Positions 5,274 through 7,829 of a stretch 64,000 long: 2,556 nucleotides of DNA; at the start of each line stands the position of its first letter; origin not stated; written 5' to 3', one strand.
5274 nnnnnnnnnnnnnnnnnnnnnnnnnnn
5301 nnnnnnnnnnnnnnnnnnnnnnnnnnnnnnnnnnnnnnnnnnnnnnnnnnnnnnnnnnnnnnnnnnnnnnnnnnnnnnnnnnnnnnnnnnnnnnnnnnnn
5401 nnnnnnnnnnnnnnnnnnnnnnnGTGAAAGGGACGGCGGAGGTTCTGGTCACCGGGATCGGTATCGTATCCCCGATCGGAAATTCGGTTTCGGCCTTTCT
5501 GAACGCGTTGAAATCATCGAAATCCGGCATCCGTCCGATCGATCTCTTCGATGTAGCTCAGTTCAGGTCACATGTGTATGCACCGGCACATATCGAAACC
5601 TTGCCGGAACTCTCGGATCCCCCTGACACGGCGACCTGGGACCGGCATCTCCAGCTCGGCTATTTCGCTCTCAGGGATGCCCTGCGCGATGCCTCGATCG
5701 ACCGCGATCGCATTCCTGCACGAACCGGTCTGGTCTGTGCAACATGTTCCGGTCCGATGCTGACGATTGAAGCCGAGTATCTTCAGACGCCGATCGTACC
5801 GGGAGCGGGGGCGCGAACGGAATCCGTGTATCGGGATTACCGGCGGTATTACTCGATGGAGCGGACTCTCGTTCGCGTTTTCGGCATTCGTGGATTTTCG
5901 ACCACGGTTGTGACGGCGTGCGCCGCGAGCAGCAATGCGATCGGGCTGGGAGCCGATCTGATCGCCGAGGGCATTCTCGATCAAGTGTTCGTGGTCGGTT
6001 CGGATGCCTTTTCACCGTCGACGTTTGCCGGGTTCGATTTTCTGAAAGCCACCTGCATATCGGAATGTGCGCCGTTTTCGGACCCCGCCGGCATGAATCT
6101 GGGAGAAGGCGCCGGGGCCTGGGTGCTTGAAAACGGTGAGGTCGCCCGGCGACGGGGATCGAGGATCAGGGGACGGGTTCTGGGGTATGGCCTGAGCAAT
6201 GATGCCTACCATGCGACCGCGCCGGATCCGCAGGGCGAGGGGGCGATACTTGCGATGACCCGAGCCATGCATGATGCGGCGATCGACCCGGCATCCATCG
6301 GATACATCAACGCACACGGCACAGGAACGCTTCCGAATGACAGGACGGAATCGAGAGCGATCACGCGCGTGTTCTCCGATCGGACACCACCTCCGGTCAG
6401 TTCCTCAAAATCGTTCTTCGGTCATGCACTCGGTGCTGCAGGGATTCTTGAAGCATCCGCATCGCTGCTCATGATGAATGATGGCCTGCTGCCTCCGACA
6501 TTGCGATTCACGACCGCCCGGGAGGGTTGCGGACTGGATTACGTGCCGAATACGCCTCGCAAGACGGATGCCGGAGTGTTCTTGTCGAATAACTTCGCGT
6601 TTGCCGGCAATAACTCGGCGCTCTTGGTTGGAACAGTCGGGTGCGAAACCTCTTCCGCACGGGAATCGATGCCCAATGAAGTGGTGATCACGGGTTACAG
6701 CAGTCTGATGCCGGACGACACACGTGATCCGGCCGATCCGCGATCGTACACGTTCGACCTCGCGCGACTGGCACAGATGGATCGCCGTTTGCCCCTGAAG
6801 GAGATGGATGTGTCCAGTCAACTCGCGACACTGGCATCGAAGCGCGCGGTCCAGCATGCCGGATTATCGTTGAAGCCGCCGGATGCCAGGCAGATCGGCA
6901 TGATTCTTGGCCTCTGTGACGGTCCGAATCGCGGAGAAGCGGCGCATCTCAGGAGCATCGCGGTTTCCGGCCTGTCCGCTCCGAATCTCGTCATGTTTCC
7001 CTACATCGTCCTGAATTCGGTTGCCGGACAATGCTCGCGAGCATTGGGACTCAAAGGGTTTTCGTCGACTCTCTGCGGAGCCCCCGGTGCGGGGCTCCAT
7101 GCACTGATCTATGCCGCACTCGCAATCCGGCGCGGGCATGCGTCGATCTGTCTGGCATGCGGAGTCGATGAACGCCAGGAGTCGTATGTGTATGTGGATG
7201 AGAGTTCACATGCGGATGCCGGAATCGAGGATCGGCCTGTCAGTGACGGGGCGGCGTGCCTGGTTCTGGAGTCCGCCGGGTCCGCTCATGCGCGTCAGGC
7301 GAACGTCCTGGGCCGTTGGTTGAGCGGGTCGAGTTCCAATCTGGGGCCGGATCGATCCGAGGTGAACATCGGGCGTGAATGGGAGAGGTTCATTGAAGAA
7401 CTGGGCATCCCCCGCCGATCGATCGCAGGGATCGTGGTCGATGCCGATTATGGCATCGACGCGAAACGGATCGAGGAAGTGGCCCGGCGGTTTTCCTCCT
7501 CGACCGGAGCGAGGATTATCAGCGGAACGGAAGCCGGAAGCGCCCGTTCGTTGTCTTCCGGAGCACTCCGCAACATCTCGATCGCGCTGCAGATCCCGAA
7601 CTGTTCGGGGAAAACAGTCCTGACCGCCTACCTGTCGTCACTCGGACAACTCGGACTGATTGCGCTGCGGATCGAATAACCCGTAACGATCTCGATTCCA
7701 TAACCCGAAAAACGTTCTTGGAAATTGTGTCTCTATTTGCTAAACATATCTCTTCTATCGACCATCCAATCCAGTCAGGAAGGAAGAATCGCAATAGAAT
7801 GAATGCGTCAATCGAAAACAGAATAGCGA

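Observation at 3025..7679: Two paralogous tandem-fused ketosynthase didomain proteins (KS + CLF-like in one chain), back to back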

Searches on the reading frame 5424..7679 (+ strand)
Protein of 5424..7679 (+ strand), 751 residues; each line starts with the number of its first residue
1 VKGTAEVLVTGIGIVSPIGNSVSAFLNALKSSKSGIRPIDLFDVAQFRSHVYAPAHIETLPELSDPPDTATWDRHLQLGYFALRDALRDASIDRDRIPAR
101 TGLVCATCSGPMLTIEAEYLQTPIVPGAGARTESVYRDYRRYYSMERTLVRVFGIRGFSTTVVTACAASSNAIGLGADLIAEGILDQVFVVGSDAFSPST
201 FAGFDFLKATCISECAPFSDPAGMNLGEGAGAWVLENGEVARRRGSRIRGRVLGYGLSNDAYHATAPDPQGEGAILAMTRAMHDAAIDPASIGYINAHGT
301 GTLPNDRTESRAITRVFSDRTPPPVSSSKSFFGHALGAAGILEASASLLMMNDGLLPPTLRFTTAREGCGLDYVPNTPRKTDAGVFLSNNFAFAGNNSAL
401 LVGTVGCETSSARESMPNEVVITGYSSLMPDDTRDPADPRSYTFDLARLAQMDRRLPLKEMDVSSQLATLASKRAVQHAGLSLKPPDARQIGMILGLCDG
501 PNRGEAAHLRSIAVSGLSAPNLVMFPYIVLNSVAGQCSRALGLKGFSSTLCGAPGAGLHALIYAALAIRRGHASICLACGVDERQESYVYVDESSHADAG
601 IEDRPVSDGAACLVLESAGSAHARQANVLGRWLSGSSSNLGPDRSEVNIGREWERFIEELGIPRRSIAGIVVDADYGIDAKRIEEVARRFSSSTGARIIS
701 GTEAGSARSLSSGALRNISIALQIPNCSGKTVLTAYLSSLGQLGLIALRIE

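Call 5: search_protein_families(library=pfam, proteins=[window:5424-7679:+], max_evalue=0.01)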
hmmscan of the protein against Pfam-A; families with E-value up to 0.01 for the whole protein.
window:5424-7679:+ (751 aa): 4 families
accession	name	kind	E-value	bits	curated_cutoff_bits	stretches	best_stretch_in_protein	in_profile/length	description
PF00109.32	ketoacyl-synt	-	7.5e-38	131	20.8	2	6-239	3-250/252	Beta-ketoacyl synthase, N-terminal domain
PF02801.28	Ketoacyl-synt_C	-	1.3e-34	119.2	20.8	1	250-362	2-118/119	Beta-ketoacyl synthase, C-terminal domain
PF08545.16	ACP_syn_III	-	0.00011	22.5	24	0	164-239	5-65/80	3-Oxoacyl-[acyl-carrier-protein (ACP)] synthase III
PF00108.29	Thiolase_N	-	0.00017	21.5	26.4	0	549-594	80-125/260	Thiolase, N-terminal domain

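Call 6: search_protein_families(library=ncbifam, proteins=[window:5424-7679:+], max_evalue=0.01)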
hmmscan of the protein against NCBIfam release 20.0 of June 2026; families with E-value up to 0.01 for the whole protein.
window:5424-7679:+ (751 aa): 24 families
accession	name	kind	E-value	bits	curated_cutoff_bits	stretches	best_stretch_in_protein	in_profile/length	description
TIGR03150.1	fabF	equivalog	3.9e-106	355.1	493.75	2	7-402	3-406/407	beta-ketoacyl-ACP synthase II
NF005589.0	PRK07314.1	subfamily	6.9e-98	328.1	387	2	6-403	5-410/413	beta-ketoacyl-ACP synthase II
NF006274.0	PRK08439.1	equivalog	2e-79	267.3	621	1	7-401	4-402/406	beta-ketoacyl-ACP synthase II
NF006618.0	PRK09185.1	subfamily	4.6e-75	253.1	407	1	5-404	3-392/394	beta-ketoacyl-ACP synthase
NF004970.0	PRK06333.1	subfamily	2.5e-73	247.4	525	2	5-402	4-419/424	beta-ketoacyl-ACP synthase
NF058662.1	cispenta_AmcF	equivalog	1.9e-71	241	325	2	6-402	1-367/369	cispentacin biosynthesis acyltransferase subunit AmcF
NF005076.0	PRK06501.1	equivalog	3.7e-71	240.2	629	1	4-403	10-421/425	beta-ketoacyl-ACP synthase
NF006587.0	PRK09116.1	equivalog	1.6e-69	234.7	470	2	6-402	3-404/408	beta-ketoacyl-ACP synthase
NF006434.0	PRK08722.1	equivalog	5.2e-67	226.5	759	2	6-402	5-411/414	beta-ketoacyl-ACP synthase II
NF005490.0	PRK07103.1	equivalog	6.8e-60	203.2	445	2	4-402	3-410/414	polyketide beta-ketoacyl:acyl carrier protein synthase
NF005935.0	PRK07967.1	equivalog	5.8e-59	199.9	630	1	7-402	4-401/406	beta-ketoacyl-ACP synthase I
NF004618.0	PRK05952.1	equivalog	1.8e-57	195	455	1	6-403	3-381/384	beta-ketoacyl-ACP synthase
NF005916.1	PRK07910.1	equivalog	6.8e-46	157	560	1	160-404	165-417/418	KasA/KasB family beta-ketoacyl-ACP synthase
NF040607.1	mycolic_Pks13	equivalog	6.1e-23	80.3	2100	1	152-364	257-477/1680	polyketide synthase Pks13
NF045894.1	PKS_plus_SDR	equivalog_domain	1.9e-22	78.8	1740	1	152-364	159-378/1515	type I polyketide synthase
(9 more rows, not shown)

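Call 22: find_homologous_proteins(query=window:5424-7679:+)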
Query window:5424-7679:+ (751 aa): 7662 proteins with E <= 0.001 among 8000 candidates; the best 120 are listed.
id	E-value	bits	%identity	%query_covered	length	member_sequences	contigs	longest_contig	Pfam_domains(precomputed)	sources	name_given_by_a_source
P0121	0.0e+0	1670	100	100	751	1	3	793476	PF00109.33,PF02801.29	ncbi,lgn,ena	-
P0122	0.0e+0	1359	82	100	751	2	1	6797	PF00109.33,PF02801.29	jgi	-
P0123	1.0e-292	991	61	100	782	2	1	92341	PF00109.33,PF02801.29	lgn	-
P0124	6.5e-174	598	46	91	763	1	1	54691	PF00109.33,PF02801.29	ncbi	-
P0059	6.0e-159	549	37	97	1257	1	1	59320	PF00109.33,PF02801.29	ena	-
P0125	2.4e-154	534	45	83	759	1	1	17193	PF00109.33,PF00108.30,PF02801.29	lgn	-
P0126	9.0e-135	469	43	84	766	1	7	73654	PF00109.33,PF00108.30,PF02801.29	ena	-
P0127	9.8e-134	465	43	84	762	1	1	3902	PF00109.33,PF00108.30,PF02801.29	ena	-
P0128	6.7e-131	456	42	90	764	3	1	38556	PF00109.33,PF00108.30,PF02801.29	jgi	jgi:3-oxoacyl-[acyl-carrier-protein] synthase II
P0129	5.1e-130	453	53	56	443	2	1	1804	PF08545.17,PF00109.33,PF02801.29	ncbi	-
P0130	1.1e-129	452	44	84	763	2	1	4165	PF00109.33,PF00108.30,PF02801.29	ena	-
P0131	2.2e-129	451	42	85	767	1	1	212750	PF00109.33,PF00108.30,PF02801.29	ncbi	-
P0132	7.4e-129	449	41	89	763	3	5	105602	PF00109.33,PF00108.30,PF02801.29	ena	-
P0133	9.9e-129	449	43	84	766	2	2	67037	PF00109.33,PF00108.30,PF02801.29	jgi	jgi:3-oxoacyl-[acyl-carrier-protein] synthase II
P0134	2.0e-128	448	41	83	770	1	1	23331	PF00109.33,PF00108.30,PF02801.29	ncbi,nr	ncbi:MAG: hypothetical protein GY854_30590 [Deltaproteobacteria bacterium]|nr:hypothetical protein [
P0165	7.5e-123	429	45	53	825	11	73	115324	PF00109.33,PF02801.29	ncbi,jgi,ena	ncbi:MAG: beta-ketoacyl-[acyl-carrier-protein] synthase family protein [Verrucomicrobiota bacterium]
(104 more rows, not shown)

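Call 23: find_encoding_contigs(protein=P0121, flank=10000, max_places=3)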
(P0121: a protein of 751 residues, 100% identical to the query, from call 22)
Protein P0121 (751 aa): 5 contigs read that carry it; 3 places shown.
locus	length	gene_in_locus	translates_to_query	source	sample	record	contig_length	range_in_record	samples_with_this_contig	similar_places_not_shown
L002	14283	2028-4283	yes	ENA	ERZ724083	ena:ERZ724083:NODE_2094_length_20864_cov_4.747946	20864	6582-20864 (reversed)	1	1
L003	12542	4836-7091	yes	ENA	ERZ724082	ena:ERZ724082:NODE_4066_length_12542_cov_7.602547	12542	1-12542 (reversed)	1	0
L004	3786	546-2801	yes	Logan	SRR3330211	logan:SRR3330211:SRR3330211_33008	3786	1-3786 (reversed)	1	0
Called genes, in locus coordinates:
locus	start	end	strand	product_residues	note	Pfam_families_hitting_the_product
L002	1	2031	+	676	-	?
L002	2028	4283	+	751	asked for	PF00109:ketoacyl-synt, PF02801:Ketoacyl-synt_C, PF00109:ketoacyl-synt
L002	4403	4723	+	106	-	PF00550:PP-binding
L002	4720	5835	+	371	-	PF01571:GCV_T, PF08669:GCV_T_C (weak)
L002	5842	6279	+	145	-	PF13279:4HBT_2, PF03061:4HBT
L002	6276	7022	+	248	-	PF00106:adh_short, PF08659:KR, PF01370:Epimerase (faint), PF13561:adh_short_C2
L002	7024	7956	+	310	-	PF00698:Acyl_transf_1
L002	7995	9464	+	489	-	-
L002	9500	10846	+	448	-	PF01979:Amidohydro_1, PF07969:Amidohydro_3 (faint)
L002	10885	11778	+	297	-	PF00892:EamA, PF03151:TPT (weak), PF00892:EamA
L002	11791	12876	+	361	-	PF00149:Metallophos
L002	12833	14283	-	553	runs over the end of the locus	PF00501:AMP-binding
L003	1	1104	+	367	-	?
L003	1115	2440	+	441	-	PF02310:B12-binding, PF04055:Radical_SAM (weak)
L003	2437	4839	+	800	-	PF00109:ketoacyl-synt, PF02801:Ketoacyl-synt_C, PF00109:ketoacyl-synt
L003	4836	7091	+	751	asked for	PF00109:ketoacyl-synt, PF02801:Ketoacyl-synt_C, PF00109:ketoacyl-synt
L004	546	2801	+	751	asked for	PF00109:ketoacyl-synt, PF02801:Ketoacyl-synt_C, PF00109:ketoacyl-synt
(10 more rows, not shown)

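Call 24: list_cluster_members(proteins=[P0121, P0004, P0020, P0046, P0165])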
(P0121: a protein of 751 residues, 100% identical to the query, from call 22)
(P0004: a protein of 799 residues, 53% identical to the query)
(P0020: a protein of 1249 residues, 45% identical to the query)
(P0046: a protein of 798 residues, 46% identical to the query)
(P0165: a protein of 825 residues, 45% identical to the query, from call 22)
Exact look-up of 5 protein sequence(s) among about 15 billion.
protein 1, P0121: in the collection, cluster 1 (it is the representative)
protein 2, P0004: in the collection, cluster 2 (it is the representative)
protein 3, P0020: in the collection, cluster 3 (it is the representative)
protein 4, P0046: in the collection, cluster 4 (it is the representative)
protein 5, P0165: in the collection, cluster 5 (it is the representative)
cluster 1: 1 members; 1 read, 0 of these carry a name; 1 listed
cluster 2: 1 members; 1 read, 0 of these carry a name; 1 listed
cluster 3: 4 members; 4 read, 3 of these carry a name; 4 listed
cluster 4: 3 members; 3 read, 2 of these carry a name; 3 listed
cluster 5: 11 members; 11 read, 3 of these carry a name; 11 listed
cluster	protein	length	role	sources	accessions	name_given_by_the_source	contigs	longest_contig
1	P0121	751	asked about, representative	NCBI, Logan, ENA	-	-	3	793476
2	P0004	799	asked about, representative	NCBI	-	-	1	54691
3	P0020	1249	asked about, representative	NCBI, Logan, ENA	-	-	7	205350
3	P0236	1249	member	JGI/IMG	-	3-oxoacyl-[acyl-carrier-protein] synthase II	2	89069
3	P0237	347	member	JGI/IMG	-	3-oxoacyl-(acyl-carrier-protein) synthase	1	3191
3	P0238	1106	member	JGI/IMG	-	3-oxoacyl-[acyl-carrier-protein] synthase II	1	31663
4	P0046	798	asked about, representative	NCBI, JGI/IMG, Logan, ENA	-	3-oxoacyl-[acyl-carrier-protein] synthase II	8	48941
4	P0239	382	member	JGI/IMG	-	3-oxoacyl-(acyl-carrier-protein) synthase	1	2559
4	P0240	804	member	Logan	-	-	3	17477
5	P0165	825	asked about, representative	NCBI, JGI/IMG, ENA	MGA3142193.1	MAG: beta-ketoacyl-[acyl-carrier-protein] synthase family protein [Verrucomicrobiota ... | 3-oxoacyl-[acyl-carrier-protein] synthase II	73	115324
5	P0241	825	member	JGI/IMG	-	3-oxoacyl-[acyl-carrier-protein] synthase II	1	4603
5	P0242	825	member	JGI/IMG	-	3-oxoacyl-[acyl-carrier-protein] synthase II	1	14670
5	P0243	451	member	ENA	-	-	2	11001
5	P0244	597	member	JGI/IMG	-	-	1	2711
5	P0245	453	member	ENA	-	-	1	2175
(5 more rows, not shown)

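Call 84: predict_structure(alignment_id=A2)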
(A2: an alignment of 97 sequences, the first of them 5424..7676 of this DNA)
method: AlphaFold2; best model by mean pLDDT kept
length: 751 residues; sequences in the alignment: 97
mean_pLDDT: 92.3   pTM: 0.95
mean pLDDT of the five models: 92.3, 92.0, 91.2, 91.2, 90.9
residues with pLDDT >= 90: 619; 70-90: 90; 50-70: 30; < 50: 12
segments of 3 or more residues with pLDDT < 50: 589-598
pLDDT, mean of each block of 10 residues (from residue 1): 80 98 98 97 94 90 90 96 97 94 96 90 65 68 95 97 97 98 97 97 95 94 95 98 97 97 83 96 96 96 93 97 97 96 99 98 95 98 98 94 91 81 96 78 91 94 96 98 96 93 88 92 93 96 97 95 98 98 71 47 82 98 98 97 92 96 95 89 95 93 76 94 92 94 97 95
secondary structure, 60 per line:
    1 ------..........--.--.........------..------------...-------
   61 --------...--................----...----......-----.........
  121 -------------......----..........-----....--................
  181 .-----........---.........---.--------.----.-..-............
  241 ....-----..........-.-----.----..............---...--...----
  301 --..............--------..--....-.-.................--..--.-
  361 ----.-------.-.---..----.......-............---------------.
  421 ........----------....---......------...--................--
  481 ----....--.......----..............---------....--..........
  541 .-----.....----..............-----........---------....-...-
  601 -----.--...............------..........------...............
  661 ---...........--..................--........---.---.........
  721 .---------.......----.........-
elements in order (helices of 4 or more, strands of 3 or more residues): E7-16 H22-30 E51-53 H74-89 E101-106 H112-120 H134-139 H144-153 E159-162 H165-181 E187-194 H198-206 E229-237 H238-244 E250-259 H272-285 E294-296 H303-316 H329-332 H336-352 E385-391 E396-404 E420-428 H439-442 H446-451 H463-478 H485-488 E491-497 H502-515 H525-528 H531-541 E547-551 H556-569 E575-582 H592-595 E609-617 H618-623 E630-639 H646-660 E667-674 H677-694 E697-700 H701-704 H712-721 E731-737 E742-750

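Call 86: fold_search(model_id=the predicted structure, library=pdb)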
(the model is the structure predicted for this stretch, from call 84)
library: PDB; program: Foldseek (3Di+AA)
matches with E <= 10: 1369; with E <= 0.001: 1057
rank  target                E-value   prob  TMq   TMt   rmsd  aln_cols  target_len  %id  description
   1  6riw                  2.1e-49  1.00  0.78  0.65   6.8       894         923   18  PfaC Keto synthase-Chain length factor (released 2020-08-26)
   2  6olt_A                1.5e-41  1.00  0.51  0.91   2.1       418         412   32  Crosslinked Crystal Structure of Type II Fatty Acid Synthase Ketosynthase, FabF, and C12-crypto Acyl Carrier Protein,  (released 2020-04-22)
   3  2gfv                  2.9e-41  1.00  0.51  0.91   2.0       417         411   32  Structure of E. coli FabF (KASII) C163Q mutant (released 2006-05-23)
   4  1kas                  9.9e-41  1.00  0.51  0.92   1.9       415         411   32  BETA-KETOACYL-ACP SYNTHASE II FROM ESCHERICHIA COLI (released 1999-03-02)
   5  8z5e_A                1.4e-40  1.00  0.50  0.90   2.3       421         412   34  Crystal structure of beta-ketoacyl-ACP synthase FabF K336A in complex with octanoyl-ACP from Helicobacter pylori (released 2024-10-09)
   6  9lpl_B                1.8e-40  1.00  0.51  0.92   1.9       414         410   32  E. coli FabF mutant -C163Q (released 2026-01-28)
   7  4jrh_A                2.5e-40  1.00  0.50  0.89   2.3       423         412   31  Crystal structure of beta-ketoacyl-ACP synthase II (FabF) from Vibrio Cholerae (space group P43) at 2.2 Angstrom (released 2013-04-03)
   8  5sxo                  3.4e-40  1.00  0.51  0.92   2.2       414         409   34  1.35 angstrom resolution crystal structure of beta-ketoacyl-ACP synthase II (FabF) from Listeria monocytogenes (released 2016-11-02)
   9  3hnz                  3.6e-40  1.00  0.51  0.92   2.1       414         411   32  Structure of E. coli FabF(C163A) in Complex with Platensimycin (released 2010-02-09)
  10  4ls8_A                4.6e-40  1.00  0.51  0.91   2.3       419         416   34  Crystal structure of Bacillus subtilis beta-ketoacyl-ACP synthase II (FabF) in a covalent complex with cerulenin (released 2014-04-02)
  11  8z5e_E                4.6e-40  1.00  0.50  0.90   2.3       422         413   34  Crystal structure of beta-ketoacyl-ACP synthase FabF K336A in complex with octanoyl-ACP from Helicobacter pylori (released 2024-10-09)
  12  4ls5_B                4.9e-40  1.00  0.51  0.92   2.2       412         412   35  Crystal structure of beta-ketoacyl-ACP synthase II (FabF) from Bacillus subtilis (released 2014-04-02)
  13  4ls7_B                5.6e-40  1.00  0.51  0.91   2.4       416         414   34  Crystal structure of Bacillus subtilis beta-ketoacyl-ACP synthase II (FabF) in a non-covalent complex with cerulenin (released 2014-04-02)
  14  3o04                  6.3e-40  1.00  0.51  0.92   2.3       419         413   34  Crystal structure of the beta-keto-acyl carrier protein synthase II (lmo2201) from Listeria monocytogenes (released 2010-08-04)
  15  8z5c_B                8.1e-40  1.00  0.49  0.89   2.6       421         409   34  Cystal structure of beta-ketoacyl-ACP synthase FabF from Helicobacter pylori (released 2024-10-09)
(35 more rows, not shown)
